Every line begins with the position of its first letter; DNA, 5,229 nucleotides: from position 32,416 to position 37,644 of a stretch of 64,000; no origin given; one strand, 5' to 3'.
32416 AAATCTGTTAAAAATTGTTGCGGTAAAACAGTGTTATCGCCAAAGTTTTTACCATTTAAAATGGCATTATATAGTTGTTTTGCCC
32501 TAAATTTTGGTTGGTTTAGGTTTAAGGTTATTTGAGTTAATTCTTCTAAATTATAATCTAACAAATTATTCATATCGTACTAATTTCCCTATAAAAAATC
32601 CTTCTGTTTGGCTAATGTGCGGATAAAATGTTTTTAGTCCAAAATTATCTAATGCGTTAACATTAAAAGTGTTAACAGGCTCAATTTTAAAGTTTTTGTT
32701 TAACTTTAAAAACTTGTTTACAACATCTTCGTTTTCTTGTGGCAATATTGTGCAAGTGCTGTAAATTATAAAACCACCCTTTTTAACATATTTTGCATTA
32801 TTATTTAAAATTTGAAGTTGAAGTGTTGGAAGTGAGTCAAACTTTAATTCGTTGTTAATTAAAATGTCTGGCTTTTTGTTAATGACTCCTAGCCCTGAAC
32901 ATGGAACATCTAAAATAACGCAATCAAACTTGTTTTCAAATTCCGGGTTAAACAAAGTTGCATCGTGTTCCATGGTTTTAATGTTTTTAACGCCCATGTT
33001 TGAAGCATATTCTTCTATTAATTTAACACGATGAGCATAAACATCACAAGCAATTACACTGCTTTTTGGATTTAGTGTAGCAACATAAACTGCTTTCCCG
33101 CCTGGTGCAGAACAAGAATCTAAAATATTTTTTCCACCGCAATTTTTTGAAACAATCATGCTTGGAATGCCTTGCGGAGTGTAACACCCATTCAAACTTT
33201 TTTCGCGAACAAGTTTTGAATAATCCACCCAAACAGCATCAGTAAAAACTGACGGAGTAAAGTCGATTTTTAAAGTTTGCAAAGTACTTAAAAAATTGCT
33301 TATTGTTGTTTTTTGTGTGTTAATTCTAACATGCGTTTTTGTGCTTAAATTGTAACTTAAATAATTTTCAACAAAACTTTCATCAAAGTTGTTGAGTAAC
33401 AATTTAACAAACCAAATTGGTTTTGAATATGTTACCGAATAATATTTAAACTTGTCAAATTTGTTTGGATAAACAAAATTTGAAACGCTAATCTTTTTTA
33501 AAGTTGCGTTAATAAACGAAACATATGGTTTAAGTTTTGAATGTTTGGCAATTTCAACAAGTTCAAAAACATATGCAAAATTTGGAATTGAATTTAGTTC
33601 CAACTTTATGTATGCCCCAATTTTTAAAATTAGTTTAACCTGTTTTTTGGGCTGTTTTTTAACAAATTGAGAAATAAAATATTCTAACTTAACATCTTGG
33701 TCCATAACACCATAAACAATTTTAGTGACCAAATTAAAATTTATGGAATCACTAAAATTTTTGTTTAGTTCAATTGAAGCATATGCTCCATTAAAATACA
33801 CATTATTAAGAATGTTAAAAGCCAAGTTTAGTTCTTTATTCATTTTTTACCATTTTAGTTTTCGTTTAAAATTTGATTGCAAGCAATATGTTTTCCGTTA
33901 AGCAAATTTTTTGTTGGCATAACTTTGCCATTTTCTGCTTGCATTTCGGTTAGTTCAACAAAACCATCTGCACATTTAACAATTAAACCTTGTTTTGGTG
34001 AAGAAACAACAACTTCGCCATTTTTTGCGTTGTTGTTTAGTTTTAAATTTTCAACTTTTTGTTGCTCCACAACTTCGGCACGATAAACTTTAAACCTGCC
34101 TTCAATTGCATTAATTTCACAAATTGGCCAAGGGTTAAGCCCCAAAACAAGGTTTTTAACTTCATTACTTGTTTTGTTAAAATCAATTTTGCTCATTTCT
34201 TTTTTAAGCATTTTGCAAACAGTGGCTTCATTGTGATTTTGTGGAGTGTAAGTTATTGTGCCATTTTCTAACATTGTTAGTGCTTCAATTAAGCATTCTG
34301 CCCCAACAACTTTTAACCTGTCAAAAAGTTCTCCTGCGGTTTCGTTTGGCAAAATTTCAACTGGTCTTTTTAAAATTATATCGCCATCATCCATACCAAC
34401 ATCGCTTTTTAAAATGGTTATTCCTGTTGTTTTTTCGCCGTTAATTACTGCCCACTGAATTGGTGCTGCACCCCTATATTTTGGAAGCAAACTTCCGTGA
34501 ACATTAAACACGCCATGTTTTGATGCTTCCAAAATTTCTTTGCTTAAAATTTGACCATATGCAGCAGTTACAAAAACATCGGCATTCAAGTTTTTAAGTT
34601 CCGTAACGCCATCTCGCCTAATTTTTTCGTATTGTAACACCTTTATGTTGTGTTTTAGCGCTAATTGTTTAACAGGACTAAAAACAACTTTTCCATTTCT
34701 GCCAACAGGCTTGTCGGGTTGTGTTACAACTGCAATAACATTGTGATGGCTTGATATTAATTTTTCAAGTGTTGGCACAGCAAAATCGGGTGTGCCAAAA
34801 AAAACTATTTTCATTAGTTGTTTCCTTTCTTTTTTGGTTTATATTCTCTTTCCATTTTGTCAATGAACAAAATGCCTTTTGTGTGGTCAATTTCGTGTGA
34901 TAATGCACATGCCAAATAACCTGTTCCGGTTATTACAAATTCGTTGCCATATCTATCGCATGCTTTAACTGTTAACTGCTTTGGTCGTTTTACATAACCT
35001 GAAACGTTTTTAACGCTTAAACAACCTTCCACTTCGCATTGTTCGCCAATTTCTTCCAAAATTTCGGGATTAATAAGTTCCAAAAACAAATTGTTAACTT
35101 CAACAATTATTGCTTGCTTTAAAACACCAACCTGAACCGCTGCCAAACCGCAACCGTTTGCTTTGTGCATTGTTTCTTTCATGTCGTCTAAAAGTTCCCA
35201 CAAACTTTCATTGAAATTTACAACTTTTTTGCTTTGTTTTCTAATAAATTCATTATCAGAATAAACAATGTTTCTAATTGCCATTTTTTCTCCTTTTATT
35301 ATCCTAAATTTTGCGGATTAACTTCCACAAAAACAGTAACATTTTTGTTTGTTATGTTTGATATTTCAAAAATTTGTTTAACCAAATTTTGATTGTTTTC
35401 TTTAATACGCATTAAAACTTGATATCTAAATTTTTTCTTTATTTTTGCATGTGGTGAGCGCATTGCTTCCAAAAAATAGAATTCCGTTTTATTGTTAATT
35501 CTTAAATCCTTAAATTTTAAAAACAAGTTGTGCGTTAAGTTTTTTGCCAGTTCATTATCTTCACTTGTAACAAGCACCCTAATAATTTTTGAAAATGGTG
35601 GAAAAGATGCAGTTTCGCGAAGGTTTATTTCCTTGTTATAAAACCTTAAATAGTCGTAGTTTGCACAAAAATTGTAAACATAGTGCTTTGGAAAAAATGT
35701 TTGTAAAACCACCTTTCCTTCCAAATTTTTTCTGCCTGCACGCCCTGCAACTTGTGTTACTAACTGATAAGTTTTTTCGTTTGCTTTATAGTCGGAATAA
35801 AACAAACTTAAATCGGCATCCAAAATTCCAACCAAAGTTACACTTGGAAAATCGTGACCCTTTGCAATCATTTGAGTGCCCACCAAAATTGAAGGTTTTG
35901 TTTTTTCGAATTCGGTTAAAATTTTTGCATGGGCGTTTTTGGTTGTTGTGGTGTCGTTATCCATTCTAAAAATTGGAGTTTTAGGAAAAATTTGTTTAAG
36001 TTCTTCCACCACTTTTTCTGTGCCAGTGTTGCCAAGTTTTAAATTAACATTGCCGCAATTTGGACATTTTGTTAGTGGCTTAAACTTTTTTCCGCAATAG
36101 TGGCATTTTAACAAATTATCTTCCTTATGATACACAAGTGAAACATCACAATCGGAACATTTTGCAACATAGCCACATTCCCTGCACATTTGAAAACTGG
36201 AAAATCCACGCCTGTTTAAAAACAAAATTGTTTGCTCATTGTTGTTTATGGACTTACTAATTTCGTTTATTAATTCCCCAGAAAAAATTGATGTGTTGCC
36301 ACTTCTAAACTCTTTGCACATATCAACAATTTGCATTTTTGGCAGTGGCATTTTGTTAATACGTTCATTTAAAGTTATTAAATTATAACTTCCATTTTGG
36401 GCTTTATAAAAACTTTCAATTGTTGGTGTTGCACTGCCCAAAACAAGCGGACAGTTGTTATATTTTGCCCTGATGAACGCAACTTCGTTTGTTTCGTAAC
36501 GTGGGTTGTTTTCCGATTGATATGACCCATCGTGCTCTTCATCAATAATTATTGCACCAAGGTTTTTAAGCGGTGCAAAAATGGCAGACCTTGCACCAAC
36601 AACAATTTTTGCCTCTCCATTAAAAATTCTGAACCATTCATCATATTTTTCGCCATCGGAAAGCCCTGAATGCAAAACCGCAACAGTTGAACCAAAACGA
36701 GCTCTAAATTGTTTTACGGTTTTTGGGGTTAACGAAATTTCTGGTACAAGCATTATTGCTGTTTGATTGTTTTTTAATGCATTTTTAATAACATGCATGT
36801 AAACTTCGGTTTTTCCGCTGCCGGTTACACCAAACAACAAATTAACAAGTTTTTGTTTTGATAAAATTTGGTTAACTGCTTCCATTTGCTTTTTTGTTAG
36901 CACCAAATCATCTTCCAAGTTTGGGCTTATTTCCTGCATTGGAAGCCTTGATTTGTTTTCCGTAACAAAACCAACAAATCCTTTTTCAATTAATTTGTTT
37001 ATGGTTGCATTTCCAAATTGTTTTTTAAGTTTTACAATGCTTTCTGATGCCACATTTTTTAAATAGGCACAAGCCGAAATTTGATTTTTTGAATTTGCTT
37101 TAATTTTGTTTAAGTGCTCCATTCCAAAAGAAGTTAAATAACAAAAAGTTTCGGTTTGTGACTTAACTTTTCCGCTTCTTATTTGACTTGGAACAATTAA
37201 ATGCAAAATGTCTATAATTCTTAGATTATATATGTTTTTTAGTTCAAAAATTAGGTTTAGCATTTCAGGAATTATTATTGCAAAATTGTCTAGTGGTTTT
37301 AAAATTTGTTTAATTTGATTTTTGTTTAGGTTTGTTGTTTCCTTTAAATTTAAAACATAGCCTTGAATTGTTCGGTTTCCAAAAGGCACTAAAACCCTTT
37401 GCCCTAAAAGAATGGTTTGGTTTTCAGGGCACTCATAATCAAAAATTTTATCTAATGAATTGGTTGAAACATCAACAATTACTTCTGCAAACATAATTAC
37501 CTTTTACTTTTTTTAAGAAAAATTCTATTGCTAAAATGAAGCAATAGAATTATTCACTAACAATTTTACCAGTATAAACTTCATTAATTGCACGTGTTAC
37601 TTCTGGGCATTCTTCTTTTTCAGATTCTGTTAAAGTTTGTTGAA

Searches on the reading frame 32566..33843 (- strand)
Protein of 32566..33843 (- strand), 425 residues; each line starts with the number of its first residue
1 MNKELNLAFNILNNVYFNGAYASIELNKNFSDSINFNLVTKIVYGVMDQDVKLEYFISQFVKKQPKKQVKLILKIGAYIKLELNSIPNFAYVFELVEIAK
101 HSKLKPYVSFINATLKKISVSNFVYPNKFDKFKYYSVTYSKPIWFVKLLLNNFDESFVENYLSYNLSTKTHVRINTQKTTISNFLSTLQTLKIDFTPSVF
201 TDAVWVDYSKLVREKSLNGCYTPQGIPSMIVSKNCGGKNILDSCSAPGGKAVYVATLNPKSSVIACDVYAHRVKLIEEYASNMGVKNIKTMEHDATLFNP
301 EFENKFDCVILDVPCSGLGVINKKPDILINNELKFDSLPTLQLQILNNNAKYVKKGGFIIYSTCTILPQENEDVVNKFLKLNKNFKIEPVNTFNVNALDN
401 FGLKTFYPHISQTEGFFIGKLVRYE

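Call 66: search_protein_families(library=pfam, proteins=[window:32566-33843:-], max_evalue=0.0001)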
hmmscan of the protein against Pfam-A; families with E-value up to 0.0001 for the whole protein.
window:32566-33843:- (425 aa): 5 families
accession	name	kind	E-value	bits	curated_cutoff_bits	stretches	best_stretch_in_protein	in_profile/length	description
PF01189.24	Methyltr_RsmB-F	-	7.5e-47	160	27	1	237-421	9-198/199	16S rRNA methyltransferase RsmB/F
PF01029.23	NusB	-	6.3e-14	52.9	23.1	1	6-118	5-131/133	NusB family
PF01728.25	FtsJ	-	1.3e-06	28.9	24.1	1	237-365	22-141/181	FtsJ-like methyltransferase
PF13847.12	Methyltransf_31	-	1.8e-06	28.1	27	1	237-369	4-117/145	Methyltransferase domain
PF02390.23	Methyltransf_4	-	1.4e-05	25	24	1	240-303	5-69/173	Putative methyltransferase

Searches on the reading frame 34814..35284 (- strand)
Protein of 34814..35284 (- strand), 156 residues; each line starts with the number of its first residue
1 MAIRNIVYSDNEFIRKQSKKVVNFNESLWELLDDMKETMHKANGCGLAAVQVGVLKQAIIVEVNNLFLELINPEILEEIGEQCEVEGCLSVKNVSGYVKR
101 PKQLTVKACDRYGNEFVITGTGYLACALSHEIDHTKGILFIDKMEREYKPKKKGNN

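Call 66: search_protein_families(library=pfam, proteins=[window:34814-35284:-], max_evalue=0.0001)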
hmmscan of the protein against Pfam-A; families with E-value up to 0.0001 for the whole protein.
window:34814-35284:- (156 aa): 1 family
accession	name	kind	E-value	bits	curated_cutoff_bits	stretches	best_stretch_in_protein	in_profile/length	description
PF01327.26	Pep_deformylase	-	4e-42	143.9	22.8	1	3-147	1-153/156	Polypeptide deformylase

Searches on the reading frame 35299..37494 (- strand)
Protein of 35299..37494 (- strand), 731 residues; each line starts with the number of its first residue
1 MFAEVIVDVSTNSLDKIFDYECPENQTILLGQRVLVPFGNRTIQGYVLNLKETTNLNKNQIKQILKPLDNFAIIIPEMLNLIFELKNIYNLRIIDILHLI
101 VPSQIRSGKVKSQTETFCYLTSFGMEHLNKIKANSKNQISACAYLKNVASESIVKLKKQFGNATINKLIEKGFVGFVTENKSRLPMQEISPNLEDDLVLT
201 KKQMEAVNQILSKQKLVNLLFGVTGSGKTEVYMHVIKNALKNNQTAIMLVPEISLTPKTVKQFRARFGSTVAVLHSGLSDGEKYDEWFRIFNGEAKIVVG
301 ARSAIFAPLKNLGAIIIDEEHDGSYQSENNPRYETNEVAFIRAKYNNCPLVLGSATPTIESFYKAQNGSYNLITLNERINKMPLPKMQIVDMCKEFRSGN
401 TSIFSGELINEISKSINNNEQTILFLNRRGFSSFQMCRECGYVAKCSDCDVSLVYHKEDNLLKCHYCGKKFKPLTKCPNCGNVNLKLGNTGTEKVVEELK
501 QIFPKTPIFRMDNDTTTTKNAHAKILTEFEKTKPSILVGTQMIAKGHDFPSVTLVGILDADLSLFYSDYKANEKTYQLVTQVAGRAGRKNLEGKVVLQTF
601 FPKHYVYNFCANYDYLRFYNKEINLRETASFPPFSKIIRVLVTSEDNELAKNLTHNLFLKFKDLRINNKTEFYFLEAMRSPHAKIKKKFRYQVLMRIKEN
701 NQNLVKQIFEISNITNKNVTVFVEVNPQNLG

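Call 66: search_protein_families(library=pfam, proteins=[window:35299-37494:-], max_evalue=0.0001)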
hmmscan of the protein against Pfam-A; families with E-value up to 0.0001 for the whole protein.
window:35299-37494:- (731 aa): 7 families
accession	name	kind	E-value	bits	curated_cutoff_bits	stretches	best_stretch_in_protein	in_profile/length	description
PF17764.6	PriA_3primeBD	-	1.5e-22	79.7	22.7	1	4-102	1-96/96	3'DNA-binding domain (3'BD)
PF04851.21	ResIII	-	5.5e-19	69.1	22.5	1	198-358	3-163/164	Type III restriction enzyme, res subunit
PF00270.35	DEAD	-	8.4e-19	68.3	26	1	200-360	1-162/167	DEAD/DEAH box helicase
PF00271.37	Helicase_C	-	8e-12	45.8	23.5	1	505-589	39-109/110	Helicase conserved C-terminal domain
PF18074.6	PriA_C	-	4e-11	44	26.9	1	633-727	1-95/95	Primosomal protein N C-terminal domain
PF18319.7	Zn_ribbon_PriA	-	8.1e-10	38.9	26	1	446-469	1-24/27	PriA DNA helicase Cys-rich region (CRR) domain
PF13604.12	AAA_30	-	3.5e-06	27.3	27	1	199-280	2-79/191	AAA domain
